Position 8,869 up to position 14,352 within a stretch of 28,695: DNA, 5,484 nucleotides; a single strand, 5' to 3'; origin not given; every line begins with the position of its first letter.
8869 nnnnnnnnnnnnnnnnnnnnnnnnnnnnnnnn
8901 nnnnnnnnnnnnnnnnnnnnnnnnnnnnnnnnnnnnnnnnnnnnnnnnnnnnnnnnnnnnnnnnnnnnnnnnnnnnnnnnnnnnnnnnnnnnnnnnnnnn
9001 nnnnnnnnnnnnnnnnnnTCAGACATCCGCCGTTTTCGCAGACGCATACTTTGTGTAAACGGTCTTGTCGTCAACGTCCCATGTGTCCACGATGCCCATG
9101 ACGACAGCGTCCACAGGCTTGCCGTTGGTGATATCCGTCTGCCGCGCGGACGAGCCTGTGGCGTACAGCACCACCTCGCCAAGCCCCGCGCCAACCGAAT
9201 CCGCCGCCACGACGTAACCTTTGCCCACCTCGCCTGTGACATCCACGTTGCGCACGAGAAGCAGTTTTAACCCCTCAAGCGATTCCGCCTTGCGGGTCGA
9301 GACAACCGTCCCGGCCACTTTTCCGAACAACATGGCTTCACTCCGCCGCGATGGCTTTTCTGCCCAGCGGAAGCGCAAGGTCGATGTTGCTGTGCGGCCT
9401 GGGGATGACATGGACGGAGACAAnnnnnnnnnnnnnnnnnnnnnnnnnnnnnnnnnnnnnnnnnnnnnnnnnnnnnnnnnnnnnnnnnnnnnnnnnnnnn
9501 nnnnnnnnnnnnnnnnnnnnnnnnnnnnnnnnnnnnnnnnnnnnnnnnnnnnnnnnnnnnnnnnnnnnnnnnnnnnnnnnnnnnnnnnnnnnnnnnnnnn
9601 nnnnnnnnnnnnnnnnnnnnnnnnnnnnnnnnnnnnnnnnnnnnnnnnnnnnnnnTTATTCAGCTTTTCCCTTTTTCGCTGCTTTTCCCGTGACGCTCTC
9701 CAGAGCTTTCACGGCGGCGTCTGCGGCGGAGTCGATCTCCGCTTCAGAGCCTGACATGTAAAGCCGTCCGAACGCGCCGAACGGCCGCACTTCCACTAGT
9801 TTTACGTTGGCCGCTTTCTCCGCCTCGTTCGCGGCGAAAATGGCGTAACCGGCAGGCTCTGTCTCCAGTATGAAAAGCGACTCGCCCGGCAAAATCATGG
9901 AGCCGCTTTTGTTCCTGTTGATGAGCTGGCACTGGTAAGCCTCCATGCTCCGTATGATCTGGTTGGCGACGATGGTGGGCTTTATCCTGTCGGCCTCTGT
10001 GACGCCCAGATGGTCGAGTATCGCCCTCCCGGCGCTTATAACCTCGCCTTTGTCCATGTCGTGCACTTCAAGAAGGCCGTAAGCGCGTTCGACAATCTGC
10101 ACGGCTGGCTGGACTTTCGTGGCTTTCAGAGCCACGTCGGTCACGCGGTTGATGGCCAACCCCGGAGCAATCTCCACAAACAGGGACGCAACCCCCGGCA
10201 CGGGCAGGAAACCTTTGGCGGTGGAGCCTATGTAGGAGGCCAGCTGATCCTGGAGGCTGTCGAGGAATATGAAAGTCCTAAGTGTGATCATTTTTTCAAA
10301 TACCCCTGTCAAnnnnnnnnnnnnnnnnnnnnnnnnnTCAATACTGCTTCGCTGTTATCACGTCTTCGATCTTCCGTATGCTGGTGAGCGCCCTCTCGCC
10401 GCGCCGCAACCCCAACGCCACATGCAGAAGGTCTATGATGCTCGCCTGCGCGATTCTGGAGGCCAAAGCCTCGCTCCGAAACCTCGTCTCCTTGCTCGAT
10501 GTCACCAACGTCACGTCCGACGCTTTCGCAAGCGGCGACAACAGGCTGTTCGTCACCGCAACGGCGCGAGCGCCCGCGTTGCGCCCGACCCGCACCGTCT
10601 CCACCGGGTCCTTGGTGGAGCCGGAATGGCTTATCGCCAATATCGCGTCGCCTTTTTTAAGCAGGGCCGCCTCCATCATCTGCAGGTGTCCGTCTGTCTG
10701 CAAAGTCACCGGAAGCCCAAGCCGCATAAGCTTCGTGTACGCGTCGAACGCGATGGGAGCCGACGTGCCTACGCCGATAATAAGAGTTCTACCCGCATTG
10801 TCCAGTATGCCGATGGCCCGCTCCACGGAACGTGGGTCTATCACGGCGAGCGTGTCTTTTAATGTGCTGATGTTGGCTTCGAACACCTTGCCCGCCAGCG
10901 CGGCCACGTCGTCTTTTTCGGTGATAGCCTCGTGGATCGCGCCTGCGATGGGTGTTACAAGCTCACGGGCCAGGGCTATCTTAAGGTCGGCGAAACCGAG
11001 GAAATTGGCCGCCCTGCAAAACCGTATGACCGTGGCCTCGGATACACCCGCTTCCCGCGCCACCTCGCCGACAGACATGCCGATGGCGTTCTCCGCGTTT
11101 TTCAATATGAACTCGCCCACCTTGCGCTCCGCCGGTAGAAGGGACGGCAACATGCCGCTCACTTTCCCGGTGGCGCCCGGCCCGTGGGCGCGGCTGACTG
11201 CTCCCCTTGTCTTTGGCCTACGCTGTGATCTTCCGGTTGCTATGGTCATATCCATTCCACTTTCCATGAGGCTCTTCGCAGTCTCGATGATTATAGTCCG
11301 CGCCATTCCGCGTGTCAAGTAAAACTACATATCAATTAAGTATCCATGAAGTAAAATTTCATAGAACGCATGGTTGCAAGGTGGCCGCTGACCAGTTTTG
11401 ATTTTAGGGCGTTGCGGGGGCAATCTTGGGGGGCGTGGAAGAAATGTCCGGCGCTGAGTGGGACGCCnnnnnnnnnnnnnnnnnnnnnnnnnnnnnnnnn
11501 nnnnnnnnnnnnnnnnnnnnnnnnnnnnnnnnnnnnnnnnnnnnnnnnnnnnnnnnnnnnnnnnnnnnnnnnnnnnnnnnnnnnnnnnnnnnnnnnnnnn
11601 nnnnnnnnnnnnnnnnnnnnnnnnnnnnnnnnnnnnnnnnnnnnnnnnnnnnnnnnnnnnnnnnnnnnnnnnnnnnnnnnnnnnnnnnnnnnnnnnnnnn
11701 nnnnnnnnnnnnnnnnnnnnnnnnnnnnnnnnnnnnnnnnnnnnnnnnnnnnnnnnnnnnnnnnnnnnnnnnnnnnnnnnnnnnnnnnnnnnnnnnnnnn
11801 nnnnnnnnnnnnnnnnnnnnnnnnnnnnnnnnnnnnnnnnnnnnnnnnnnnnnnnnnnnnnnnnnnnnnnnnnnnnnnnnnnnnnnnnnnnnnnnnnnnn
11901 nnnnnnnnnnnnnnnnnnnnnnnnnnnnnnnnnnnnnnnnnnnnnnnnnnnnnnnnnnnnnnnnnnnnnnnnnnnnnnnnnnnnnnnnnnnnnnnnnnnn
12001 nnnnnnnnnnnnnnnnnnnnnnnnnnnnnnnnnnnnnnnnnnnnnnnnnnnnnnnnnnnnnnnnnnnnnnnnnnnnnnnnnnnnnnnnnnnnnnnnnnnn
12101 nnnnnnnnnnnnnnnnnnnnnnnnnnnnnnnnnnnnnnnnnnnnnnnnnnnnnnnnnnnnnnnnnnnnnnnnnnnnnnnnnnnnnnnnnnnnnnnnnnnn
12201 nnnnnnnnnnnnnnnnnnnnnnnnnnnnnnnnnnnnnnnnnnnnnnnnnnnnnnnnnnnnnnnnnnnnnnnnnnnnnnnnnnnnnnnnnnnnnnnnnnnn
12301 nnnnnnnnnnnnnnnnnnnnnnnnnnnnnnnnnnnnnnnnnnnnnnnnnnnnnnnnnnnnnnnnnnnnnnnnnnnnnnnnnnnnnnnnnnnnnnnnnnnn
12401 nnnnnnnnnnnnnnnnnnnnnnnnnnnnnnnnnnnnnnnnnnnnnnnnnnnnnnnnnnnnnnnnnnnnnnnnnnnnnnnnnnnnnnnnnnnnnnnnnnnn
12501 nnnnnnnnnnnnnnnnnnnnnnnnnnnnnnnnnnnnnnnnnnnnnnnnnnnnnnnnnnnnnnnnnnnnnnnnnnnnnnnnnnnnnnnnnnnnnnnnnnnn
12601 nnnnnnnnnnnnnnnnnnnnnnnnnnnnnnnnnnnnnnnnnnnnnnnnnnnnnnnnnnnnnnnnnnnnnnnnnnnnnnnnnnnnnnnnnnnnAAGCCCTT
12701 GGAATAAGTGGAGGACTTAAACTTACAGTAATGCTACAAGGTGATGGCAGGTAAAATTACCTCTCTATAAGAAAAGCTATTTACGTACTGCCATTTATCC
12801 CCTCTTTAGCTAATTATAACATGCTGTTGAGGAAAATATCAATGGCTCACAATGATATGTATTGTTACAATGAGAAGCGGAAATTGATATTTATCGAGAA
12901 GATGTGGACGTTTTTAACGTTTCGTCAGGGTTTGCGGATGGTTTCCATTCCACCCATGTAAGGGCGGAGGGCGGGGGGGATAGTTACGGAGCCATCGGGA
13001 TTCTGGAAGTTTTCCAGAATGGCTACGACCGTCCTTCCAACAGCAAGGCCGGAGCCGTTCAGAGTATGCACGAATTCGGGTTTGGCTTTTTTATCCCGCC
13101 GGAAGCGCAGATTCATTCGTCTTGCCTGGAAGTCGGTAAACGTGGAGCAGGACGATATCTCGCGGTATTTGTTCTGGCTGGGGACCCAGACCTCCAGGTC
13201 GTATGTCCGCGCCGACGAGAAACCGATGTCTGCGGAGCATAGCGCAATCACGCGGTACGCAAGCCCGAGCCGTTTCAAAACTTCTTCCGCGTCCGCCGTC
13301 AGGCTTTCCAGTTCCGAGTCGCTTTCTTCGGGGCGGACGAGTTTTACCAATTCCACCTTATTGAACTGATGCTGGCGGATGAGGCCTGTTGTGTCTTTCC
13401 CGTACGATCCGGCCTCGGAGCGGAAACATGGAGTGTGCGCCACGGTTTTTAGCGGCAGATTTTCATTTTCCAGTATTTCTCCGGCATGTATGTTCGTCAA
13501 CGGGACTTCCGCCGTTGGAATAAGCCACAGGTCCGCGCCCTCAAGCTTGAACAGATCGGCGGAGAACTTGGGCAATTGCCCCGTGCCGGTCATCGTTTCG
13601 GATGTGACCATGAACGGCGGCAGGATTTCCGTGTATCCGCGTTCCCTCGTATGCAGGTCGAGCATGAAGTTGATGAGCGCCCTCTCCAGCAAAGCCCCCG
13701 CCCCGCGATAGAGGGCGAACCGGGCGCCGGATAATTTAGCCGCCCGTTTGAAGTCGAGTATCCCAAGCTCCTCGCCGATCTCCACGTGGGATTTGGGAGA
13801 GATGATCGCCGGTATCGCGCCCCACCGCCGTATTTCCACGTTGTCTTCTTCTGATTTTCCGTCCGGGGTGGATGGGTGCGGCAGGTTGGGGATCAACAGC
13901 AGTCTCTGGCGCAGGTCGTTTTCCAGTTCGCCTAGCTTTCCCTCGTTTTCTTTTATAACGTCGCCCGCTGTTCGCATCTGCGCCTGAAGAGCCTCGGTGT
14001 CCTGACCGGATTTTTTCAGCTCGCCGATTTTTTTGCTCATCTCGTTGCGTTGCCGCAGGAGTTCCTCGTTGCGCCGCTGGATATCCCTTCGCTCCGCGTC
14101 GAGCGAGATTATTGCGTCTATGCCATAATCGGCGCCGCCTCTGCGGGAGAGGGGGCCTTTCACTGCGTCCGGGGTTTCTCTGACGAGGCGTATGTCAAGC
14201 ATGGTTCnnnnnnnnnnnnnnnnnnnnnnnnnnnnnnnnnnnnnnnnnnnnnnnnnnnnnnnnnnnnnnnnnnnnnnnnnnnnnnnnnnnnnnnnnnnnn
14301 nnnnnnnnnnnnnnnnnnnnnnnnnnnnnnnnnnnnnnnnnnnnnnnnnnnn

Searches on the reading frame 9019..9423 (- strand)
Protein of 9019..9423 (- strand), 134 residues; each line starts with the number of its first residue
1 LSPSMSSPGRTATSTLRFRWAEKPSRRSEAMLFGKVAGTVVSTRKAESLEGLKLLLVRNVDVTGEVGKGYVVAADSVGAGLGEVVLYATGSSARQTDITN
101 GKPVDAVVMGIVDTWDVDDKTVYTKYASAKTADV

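Call 5: search_protein_families(library=pfam, proteins=[window:9019-9423:-], max_evalue=0.01)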
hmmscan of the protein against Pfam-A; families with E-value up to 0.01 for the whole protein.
window:9019-9423:- (134 aa): 2 families
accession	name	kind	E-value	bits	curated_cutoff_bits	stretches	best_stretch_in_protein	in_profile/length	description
PF03319.19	EutN_CcmL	-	1.2e-27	96.7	25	1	31-113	1-83/83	Ethanolamine utilisation protein EutN/carboxysome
PF20559.3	DUF6770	-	0.0044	16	27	1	66-129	348-409/520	Family of unknown function (DUF6770)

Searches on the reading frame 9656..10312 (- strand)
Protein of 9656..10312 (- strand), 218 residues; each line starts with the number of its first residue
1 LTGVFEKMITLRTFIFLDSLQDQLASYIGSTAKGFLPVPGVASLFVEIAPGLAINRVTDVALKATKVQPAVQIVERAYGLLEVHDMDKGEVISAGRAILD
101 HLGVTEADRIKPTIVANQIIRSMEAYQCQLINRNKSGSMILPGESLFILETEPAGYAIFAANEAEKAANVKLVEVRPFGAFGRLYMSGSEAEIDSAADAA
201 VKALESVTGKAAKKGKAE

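Call 5: search_protein_families(library=pfam, proteins=[window:9656-10312:-], max_evalue=0.01)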
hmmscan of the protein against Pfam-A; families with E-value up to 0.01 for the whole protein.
window:9656-10312:- (218 aa): 2 families
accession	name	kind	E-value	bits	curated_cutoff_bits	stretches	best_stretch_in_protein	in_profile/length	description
PF00936.24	BMC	-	2e-08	34.5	24.5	1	148-206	4-65/75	BMC domain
PF08156.18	NOP5NT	-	0.0042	17.9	27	0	147-169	1-23/66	NOP5NT (NUC127) domain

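Call 50: search_protein_families(library=ncbifam, proteins=[window:9656-10312:-], max_evalue=0.001)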
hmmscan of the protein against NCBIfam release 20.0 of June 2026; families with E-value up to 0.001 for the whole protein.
window:9656-10312:- (218 aa): 1 family
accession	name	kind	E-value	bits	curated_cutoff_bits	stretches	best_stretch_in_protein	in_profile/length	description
NF053796.1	beta_CO2some_P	equivalog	7.1e-85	283.9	340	1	9-214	3-208/213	beta-carboxysome protein CcmP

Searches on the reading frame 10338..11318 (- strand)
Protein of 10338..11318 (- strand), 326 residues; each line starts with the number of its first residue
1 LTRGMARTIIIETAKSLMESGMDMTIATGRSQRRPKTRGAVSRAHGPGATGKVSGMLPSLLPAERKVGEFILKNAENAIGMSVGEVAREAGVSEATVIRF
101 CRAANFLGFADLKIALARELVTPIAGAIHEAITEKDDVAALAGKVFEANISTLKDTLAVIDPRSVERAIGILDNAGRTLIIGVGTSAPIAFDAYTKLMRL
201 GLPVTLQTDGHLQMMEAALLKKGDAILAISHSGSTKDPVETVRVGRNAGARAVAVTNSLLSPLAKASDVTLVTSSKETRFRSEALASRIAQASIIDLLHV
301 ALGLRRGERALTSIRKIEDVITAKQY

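Call 5: search_protein_families(library=pfam, proteins=[window:10338-11318:-], max_evalue=0.01)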
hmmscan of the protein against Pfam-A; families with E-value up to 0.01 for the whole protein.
window:10338-11318:- (326 aa): 3 families
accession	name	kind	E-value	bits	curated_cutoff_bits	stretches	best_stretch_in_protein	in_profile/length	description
PF01418.23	HTH_6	-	5.1e-18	65.3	28.3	1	54-120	8-74/77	Helix-turn-helix domain, rpiR family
PF01380.27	SIS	-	1.4e-17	64.1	25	1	172-300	2-130/131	SIS domain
PF13580.11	SIS_2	-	2.5e-05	24.8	27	1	214-256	95-137/138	SIS domain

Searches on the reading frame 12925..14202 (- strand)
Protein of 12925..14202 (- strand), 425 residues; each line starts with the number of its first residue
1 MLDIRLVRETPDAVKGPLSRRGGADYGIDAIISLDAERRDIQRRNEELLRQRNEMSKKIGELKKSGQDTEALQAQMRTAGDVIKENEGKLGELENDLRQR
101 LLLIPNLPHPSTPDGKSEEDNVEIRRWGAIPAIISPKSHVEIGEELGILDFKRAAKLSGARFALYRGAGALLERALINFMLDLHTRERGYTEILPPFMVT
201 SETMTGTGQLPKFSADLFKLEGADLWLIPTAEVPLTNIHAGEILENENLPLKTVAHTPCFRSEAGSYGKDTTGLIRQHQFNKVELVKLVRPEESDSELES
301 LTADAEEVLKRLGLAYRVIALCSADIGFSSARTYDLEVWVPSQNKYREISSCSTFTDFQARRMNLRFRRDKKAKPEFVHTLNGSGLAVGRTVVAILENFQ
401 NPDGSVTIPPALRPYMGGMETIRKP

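Call 5: search_protein_families(library=pfam, proteins=[window:12925-14202:-], max_evalue=0.01)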
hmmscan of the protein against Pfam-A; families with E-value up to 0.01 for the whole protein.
window:12925-14202:- (425 aa): 3 families
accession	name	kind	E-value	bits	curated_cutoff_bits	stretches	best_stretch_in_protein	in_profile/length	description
PF00587.30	tRNA-synt_2b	-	1.6e-42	146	29.3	1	223-399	9-179/179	tRNA synthetase class II core domain (G, H, P, S and T)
PF02403.27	Seryl_tRNA_N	-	2.3e-27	95.8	28.2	1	1-108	1-108/108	Seryl-tRNA synthetase N-terminal domain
PF04977.20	DivIC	-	0.0018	18.5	28.9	1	26-87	14-72/80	Septum formation initiator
